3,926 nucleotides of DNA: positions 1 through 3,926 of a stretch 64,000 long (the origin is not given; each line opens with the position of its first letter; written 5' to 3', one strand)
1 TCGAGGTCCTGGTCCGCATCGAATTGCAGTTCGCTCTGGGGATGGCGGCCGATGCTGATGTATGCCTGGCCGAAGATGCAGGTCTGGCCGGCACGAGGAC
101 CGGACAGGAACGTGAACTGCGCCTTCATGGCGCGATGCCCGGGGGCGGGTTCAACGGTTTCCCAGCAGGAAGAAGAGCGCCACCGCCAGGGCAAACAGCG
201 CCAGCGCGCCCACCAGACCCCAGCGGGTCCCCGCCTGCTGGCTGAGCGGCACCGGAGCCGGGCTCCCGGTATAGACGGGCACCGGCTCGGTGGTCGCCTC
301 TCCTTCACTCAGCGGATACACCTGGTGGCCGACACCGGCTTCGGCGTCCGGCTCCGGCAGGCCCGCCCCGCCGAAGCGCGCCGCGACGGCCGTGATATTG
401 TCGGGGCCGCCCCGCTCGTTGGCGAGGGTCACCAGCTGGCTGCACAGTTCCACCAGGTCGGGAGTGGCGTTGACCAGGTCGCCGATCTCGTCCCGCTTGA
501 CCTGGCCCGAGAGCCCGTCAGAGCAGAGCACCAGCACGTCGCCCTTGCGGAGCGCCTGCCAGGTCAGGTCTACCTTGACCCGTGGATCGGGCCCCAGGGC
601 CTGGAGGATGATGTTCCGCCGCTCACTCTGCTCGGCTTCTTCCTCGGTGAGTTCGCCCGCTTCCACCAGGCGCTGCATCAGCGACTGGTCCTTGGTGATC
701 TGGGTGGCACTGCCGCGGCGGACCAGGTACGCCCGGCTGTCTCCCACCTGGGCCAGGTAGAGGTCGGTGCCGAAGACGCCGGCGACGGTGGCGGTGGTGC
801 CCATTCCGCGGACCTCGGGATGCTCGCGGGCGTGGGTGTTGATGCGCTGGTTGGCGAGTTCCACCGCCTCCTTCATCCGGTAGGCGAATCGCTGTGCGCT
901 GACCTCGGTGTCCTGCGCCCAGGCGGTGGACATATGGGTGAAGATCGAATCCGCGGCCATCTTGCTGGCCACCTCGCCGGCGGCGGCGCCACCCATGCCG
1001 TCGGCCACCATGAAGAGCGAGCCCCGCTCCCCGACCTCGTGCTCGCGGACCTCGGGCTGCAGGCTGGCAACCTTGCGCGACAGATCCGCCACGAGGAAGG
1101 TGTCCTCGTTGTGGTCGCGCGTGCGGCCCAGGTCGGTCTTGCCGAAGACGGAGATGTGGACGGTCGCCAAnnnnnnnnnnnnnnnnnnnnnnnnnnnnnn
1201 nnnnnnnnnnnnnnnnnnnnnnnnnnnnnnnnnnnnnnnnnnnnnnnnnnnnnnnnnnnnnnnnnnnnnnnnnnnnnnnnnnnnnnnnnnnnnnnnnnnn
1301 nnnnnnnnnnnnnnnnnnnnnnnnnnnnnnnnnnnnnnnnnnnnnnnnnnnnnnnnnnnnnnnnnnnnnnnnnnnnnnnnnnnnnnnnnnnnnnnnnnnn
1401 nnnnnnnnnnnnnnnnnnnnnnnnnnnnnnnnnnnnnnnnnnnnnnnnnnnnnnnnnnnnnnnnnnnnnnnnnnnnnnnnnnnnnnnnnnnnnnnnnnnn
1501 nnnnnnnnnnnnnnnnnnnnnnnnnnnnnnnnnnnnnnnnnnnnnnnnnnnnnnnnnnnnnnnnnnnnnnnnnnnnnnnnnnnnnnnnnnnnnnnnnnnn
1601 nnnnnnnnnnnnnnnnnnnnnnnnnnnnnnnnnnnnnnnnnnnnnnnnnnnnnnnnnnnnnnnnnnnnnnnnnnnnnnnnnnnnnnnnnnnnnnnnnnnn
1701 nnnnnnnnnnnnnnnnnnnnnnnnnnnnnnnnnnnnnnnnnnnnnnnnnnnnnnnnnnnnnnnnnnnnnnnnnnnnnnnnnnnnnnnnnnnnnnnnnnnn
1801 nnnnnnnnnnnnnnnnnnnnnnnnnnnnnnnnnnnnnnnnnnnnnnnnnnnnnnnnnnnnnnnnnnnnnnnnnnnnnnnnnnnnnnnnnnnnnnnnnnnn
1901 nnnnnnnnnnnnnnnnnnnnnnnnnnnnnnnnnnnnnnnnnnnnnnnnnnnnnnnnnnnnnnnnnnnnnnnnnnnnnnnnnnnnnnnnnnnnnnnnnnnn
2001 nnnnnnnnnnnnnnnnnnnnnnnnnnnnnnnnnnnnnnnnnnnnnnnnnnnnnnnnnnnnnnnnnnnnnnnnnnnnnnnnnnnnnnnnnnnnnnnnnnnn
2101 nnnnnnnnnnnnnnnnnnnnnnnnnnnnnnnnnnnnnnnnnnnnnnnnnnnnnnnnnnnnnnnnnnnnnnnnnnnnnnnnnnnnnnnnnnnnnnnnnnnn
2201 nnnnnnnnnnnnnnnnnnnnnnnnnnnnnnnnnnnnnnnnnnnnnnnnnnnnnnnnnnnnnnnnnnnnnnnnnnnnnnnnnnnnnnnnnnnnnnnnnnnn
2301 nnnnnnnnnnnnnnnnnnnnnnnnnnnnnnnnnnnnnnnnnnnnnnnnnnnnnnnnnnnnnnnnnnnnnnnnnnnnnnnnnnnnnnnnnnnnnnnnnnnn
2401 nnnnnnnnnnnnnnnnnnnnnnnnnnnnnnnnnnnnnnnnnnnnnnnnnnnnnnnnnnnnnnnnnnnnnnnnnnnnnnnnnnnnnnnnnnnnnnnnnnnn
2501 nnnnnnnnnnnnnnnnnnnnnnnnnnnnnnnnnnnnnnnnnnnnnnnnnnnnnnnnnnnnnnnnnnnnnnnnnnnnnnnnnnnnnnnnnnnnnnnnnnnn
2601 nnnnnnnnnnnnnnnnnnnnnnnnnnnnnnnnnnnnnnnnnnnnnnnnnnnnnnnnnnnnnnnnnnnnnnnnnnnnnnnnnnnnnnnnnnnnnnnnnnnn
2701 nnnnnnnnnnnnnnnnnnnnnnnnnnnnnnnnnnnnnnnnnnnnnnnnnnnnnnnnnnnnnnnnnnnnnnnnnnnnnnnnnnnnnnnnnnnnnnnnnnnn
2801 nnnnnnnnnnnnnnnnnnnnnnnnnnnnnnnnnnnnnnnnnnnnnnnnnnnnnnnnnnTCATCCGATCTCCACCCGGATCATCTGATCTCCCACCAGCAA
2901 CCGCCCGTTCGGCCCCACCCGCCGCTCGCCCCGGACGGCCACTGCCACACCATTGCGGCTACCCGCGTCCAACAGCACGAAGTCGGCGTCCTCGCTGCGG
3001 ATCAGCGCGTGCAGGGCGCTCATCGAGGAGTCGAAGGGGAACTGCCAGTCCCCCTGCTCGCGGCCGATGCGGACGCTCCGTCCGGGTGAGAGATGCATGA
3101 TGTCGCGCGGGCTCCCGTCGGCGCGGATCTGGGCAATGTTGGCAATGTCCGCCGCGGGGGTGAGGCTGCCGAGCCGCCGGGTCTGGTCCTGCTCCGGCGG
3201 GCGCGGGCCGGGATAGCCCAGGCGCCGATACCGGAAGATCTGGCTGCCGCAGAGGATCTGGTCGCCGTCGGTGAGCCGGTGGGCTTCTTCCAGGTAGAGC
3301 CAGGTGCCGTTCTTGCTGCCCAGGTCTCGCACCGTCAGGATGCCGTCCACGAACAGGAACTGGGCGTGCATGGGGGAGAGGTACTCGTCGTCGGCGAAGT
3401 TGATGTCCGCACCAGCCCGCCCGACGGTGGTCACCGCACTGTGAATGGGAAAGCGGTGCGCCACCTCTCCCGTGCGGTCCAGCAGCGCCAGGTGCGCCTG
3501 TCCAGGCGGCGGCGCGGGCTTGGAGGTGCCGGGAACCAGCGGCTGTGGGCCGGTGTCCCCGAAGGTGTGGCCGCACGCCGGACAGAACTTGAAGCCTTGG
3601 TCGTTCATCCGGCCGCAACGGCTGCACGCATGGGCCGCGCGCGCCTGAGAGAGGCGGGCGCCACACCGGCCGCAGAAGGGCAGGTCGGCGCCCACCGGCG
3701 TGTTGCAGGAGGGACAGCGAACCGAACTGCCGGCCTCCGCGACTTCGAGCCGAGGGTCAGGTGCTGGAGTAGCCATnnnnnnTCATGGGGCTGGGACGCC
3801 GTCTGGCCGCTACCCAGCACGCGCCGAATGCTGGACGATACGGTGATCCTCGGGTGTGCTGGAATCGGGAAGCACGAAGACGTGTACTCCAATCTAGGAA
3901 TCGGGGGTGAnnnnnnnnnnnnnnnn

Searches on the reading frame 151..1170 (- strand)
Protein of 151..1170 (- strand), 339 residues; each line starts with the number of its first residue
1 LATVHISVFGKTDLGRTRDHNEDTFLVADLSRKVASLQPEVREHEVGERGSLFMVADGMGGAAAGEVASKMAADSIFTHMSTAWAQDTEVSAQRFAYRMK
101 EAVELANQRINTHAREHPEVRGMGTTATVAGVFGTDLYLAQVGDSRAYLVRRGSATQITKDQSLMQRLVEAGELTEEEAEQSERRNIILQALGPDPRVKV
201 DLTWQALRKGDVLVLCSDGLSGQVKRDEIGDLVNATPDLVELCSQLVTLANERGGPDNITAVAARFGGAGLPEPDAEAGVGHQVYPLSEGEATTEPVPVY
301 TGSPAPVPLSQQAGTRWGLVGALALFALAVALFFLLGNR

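Call 13: search_protein_families(library=pfam, proteins=[window:151-1170:-], max_evalue=0.001)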
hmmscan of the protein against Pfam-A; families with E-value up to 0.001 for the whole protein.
window:151-1170:- (339 aa): 3 families
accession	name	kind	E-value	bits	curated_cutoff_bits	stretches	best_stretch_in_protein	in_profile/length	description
PF00481.26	PP2C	-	1.7e-15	57.8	20.3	1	47-163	31-141/255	Protein phosphatase 2C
PF13672.11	PP2C_2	-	1.1e-14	55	24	1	46-234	20-183/209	Protein phosphatase 2C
PF07228.17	SpoIIE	-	7.7e-06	26.4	25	0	51-266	5-191/192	Stage II sporulation protein E (SpoIIE)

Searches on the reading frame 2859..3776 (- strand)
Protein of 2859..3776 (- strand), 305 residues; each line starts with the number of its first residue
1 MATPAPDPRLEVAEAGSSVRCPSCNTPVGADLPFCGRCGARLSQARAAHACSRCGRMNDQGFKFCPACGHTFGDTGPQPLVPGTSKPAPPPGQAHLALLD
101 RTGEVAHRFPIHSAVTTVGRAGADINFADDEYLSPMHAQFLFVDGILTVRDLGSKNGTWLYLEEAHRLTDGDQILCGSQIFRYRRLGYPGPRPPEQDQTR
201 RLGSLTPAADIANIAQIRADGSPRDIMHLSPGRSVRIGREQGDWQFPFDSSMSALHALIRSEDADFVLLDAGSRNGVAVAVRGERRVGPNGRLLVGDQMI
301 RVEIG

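Call 13: search_protein_families(library=pfam, proteins=[window:2859-3776:-], max_evalue=0.001)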
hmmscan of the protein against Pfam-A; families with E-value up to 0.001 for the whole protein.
window:2859-3776:- (305 aa): 10 families
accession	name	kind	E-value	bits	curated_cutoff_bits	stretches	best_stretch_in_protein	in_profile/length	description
PF00498.31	FHA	-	4.6e-19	69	20.7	2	116-175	1-65/67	FHA domain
PF13240.11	Zn_Ribbon_1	-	2.7e-09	36.9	25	1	51-70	2-21/23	zinc-ribbon domain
PF12773.13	DZR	-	4.1e-09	36.9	27.3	1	21-69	1-45/45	Double zinc ribbon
PF24460.1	DUF7575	-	1.3e-08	34.5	28.5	1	18-42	3-27/28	Domain of unknown function (DUF7575)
PF24463.1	DUF7577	-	2.2e-08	34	28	1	48-70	2-24/27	Domain of unknown function (DUF7577)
PF16697.10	Yop-YscD_cpl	-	3e-07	31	33.2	0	108-181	11-88/94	Inner membrane component of T3SS, cytoplasmic domain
PF13248.11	Zn_ribbon_3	-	6.3e-07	29.1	27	0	51-70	5-24/26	zinc-ribbon domain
PF17032.10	Zn_ribbon_15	-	2.7e-06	28.5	28.9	0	45-69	49-73/73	zinc-ribbon family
PF18912.6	DZR_2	-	4.7e-06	26.8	27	1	20-68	9-55/56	Double zinc ribbon domain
PF09297.16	Zn_ribbon_NUD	-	0.00041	20.4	24.8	0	10-26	13-29/32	NADH pyrophosphatase zinc ribbon domain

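Call 41: search_protein_families(library=ncbifam, proteins=[window:2859-3776:-], max_evalue=0.01)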
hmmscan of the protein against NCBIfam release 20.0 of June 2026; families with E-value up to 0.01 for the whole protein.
window:2859-3776:- (305 aa): 3 families
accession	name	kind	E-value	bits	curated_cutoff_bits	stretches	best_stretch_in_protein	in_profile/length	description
NF049868.1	FhaB_Rv0019c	equivalog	1.4e-13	51.2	125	1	107-178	79-153/158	FHA domain-containing protein FhaB/FipA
NF041660.2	oxygluDhInhib_OdhI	equivalog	3.6e-12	46.3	200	1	90-177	33-121/130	oxoglutarate dehydrogenase inhibitor Odhl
NF011149.0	PRK14559.1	equivalog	0.0069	15.2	374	1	20-74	3-53/642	serine/threonine phosphatase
